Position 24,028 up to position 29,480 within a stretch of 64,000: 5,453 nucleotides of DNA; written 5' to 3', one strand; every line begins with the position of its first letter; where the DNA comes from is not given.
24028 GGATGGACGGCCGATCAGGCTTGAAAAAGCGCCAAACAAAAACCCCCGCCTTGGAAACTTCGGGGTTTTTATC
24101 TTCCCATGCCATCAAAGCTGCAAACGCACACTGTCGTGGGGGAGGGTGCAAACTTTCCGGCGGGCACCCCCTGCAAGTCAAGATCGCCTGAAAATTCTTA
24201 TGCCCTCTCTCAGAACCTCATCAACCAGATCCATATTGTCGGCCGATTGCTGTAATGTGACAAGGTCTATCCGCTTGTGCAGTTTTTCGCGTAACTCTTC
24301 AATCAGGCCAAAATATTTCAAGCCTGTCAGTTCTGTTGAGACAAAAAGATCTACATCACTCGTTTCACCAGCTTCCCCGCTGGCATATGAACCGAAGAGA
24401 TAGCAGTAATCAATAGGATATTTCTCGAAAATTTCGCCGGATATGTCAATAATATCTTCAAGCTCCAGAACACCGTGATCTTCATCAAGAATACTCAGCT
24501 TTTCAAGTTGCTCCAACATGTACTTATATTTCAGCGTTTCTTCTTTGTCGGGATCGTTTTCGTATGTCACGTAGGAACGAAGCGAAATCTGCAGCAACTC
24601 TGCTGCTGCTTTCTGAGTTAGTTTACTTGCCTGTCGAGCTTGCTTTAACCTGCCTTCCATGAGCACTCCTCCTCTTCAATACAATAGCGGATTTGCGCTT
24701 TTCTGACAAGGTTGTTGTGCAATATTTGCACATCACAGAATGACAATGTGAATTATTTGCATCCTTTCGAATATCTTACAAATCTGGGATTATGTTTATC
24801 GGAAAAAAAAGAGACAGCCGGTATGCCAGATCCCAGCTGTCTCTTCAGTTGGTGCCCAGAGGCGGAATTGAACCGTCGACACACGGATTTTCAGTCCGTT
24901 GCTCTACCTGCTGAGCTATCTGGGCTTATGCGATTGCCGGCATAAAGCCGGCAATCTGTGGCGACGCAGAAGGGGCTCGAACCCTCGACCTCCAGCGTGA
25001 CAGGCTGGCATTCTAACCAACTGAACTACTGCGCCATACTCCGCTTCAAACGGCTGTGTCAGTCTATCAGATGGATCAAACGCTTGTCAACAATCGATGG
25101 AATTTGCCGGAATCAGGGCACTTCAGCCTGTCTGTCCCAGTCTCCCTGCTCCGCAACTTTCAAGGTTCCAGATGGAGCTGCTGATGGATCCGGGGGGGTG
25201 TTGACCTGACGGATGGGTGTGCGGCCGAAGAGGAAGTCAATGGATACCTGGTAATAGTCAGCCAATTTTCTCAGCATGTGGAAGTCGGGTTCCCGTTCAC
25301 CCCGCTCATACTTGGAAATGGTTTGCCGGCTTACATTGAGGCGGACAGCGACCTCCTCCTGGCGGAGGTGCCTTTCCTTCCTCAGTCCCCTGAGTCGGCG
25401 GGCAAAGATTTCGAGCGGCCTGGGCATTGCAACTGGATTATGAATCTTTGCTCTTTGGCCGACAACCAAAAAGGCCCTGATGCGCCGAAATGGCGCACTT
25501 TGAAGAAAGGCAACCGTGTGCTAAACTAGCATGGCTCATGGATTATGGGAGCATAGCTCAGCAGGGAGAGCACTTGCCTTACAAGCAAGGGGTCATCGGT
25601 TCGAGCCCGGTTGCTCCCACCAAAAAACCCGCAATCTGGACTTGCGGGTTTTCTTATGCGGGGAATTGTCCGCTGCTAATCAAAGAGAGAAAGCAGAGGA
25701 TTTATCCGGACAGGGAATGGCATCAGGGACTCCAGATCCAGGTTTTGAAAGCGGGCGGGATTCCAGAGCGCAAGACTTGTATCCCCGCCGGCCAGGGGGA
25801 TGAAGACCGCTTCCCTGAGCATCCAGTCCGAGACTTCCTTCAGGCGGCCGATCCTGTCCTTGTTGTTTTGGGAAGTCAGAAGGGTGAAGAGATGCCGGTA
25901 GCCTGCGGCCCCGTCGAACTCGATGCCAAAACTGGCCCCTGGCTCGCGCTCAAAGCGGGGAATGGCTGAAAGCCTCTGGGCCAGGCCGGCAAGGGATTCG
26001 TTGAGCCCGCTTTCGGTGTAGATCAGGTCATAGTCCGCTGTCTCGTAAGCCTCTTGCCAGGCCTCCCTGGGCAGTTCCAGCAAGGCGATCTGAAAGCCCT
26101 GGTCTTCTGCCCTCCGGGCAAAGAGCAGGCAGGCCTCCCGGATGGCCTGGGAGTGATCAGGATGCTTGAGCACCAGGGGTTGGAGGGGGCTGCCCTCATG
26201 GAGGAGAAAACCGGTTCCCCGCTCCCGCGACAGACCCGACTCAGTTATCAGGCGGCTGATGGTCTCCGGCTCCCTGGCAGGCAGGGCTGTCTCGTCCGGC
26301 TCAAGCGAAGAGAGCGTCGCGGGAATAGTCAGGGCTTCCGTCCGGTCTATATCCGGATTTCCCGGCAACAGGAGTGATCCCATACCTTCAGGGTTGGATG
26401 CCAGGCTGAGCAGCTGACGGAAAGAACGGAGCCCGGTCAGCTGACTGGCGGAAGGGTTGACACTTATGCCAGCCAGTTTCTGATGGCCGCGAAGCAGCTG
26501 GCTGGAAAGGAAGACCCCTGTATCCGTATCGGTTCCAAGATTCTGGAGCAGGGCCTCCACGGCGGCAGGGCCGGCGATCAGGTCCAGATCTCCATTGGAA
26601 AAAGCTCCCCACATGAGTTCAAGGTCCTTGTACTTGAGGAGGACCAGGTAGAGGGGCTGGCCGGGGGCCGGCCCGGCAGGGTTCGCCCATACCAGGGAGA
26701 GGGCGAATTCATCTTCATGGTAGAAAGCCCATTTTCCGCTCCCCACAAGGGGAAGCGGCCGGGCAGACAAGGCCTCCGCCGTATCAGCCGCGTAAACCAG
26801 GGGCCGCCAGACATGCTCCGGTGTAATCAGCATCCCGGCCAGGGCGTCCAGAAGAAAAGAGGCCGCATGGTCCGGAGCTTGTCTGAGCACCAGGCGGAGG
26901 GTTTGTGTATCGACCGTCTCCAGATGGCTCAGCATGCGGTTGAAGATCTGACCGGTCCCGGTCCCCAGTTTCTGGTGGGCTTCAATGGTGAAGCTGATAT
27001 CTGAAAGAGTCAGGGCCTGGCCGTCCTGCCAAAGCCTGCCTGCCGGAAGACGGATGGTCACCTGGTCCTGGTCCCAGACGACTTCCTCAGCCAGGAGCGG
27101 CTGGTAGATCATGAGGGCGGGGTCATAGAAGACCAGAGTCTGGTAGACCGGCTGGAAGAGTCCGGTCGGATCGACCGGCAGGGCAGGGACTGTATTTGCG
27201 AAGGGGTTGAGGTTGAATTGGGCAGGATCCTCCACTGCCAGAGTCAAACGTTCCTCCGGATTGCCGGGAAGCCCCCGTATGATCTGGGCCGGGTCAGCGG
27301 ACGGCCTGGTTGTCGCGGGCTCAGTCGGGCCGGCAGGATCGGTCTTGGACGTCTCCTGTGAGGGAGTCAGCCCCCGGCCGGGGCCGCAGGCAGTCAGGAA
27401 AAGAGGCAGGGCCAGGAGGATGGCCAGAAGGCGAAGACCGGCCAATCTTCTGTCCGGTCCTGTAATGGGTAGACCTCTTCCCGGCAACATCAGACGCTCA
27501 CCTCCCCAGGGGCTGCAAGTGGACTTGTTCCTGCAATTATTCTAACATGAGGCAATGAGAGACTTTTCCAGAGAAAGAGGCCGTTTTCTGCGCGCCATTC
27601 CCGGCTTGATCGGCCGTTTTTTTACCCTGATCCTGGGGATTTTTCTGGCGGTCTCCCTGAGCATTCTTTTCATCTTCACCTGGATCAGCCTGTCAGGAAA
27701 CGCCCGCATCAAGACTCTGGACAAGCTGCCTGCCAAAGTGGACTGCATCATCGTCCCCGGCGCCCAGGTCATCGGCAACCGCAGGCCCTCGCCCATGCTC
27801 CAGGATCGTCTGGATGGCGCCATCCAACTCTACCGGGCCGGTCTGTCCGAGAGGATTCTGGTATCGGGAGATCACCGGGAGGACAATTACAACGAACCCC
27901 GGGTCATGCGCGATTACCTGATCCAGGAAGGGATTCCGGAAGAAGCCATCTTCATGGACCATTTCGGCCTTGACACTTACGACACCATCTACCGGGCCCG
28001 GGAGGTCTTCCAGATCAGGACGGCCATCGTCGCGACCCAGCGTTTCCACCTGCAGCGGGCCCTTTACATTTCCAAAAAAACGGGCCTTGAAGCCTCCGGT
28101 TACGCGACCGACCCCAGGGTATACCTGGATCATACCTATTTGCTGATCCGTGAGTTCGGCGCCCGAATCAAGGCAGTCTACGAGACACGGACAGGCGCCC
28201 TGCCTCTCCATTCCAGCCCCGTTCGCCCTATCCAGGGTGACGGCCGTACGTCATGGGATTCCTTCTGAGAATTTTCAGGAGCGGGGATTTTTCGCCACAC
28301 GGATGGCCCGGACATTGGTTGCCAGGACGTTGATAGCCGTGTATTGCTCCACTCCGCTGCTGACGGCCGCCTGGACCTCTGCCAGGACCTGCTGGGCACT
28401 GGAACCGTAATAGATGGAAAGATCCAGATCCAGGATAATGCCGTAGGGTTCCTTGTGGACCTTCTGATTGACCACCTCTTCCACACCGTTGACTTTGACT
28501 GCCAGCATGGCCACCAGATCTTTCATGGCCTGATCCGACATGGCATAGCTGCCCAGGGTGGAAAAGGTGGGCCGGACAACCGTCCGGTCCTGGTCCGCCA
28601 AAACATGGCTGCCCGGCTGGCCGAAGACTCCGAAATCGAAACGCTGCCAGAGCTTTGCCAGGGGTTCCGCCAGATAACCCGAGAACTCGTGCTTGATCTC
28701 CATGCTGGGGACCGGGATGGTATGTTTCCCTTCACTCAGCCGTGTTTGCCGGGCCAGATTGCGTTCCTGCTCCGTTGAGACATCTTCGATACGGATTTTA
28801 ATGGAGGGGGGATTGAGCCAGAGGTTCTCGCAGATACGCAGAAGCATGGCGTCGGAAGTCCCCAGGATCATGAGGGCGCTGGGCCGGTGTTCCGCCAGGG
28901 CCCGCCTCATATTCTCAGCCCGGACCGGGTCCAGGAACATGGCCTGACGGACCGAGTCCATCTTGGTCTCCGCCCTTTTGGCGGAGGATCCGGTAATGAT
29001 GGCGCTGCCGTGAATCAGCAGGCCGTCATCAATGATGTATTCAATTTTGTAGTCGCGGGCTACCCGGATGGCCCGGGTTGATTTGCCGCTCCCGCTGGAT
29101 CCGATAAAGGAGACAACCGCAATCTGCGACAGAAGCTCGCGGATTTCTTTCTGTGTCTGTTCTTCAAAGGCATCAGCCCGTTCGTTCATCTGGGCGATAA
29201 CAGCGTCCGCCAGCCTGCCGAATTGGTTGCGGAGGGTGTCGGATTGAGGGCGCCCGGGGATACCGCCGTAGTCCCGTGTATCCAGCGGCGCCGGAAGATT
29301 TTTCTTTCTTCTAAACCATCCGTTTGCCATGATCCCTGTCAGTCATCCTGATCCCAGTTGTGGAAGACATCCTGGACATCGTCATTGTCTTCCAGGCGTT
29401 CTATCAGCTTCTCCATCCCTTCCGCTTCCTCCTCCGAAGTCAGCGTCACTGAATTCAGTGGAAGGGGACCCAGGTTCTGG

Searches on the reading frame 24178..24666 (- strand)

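Call 8: search_protein_families(library=pfam, proteins=[window:24178-24666:-], max_evalue=0.01)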
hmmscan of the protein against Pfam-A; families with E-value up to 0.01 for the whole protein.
window:24178-24666:- (162 aa): 7 families
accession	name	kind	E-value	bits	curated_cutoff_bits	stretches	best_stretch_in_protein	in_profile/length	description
PF18765.7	Polbeta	-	4.2e-16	59.3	26.9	1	78-161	5-90/93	Polymerase beta, Nucleotidyltransferase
PF01909.29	NTP_transf_2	-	1.2e-10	42.1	21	1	80-140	9-76/93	Nucleotidyltransferase domain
PF12844.13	HTH_19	-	2.7e-05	24.4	30.2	1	6-51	3-45/64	Helix-turn-helix domain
PF01381.28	HTH_3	-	0.00014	22.3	23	1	7-38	1-32/55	Helix-turn-helix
PF13560.12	HTH_31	-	0.00025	21.7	27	1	6-37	5-36/64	Helix-turn-helix domain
PF22600.2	MTPAP-like_central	-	0.0013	19.3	27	1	74-144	31-89/139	Poly(A) RNA polymerase, mitochondrial-like, central palm domain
PF19775.4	DUF6261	-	0.0058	17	27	1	6-72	21-86/154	Family of unknown function (DUF6261)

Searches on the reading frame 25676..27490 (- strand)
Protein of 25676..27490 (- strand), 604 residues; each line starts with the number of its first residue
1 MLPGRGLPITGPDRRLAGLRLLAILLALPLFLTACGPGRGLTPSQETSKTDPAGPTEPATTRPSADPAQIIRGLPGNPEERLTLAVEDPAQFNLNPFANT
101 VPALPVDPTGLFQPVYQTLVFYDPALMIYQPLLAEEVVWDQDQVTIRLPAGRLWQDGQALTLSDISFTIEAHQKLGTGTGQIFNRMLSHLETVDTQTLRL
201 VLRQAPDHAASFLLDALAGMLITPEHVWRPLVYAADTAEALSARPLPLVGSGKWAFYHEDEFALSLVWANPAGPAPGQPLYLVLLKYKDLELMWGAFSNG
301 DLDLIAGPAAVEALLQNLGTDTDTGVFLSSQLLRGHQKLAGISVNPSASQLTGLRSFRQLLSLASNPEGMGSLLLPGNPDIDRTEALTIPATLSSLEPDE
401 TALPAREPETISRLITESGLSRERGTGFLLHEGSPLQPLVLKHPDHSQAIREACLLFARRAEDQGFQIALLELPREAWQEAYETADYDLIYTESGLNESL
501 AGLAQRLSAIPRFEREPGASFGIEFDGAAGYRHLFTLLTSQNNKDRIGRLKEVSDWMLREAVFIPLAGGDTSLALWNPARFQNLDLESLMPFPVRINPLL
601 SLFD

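Call 59: search_protein_families(library=pfam, proteins=[window:25676-27490:-], max_evalue=0.0001)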
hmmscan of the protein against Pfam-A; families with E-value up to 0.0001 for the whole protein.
window:25676-27490:- (604 aa): 1 family
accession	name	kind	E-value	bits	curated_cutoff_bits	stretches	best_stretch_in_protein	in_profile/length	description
PF00496.27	SBP_bac_5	-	2.1e-13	50.6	32.4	1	129-493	2-345/368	Bacterial extracellular solute-binding proteins, family 5 Middle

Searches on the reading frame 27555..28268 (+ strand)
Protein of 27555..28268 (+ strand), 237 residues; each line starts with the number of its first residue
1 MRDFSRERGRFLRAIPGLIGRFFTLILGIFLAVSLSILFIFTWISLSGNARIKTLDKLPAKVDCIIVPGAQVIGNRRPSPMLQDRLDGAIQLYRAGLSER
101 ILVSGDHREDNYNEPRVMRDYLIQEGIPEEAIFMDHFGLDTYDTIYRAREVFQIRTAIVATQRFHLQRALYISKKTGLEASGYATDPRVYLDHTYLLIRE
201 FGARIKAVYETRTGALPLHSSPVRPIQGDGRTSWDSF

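Call 8: search_protein_families(library=pfam, proteins=[window:27555-28268:+], max_evalue=0.01)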
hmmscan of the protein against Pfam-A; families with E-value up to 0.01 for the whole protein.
window:27555-28268:+ (237 aa): 1 family
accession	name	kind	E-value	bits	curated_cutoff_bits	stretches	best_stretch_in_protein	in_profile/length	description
PF02698.23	DUF218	-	1.2e-26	93.7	27.6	1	63-201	1-131/133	DUF218 domain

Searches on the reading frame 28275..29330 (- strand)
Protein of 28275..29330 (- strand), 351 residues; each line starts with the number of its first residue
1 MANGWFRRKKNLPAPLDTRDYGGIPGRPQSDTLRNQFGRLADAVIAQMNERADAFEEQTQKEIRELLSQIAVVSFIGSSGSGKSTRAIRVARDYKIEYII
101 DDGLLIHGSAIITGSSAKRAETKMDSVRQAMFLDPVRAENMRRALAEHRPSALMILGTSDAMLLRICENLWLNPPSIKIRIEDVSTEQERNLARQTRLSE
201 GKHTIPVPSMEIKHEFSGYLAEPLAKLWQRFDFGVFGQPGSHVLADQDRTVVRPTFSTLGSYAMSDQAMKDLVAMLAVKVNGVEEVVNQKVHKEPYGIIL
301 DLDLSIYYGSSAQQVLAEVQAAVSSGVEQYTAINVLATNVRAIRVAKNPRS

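Call 8: search_protein_families(library=pfam, proteins=[window:28275-29330:-], max_evalue=0.01)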
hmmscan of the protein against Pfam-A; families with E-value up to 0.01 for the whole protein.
window:28275-29330:- (351 aa): 1 family
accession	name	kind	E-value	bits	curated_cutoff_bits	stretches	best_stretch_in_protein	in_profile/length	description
PF03780.18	Asp23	-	8.6e-07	29.8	28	1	260-341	25-103/108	Asp23 family, cell envelope-related function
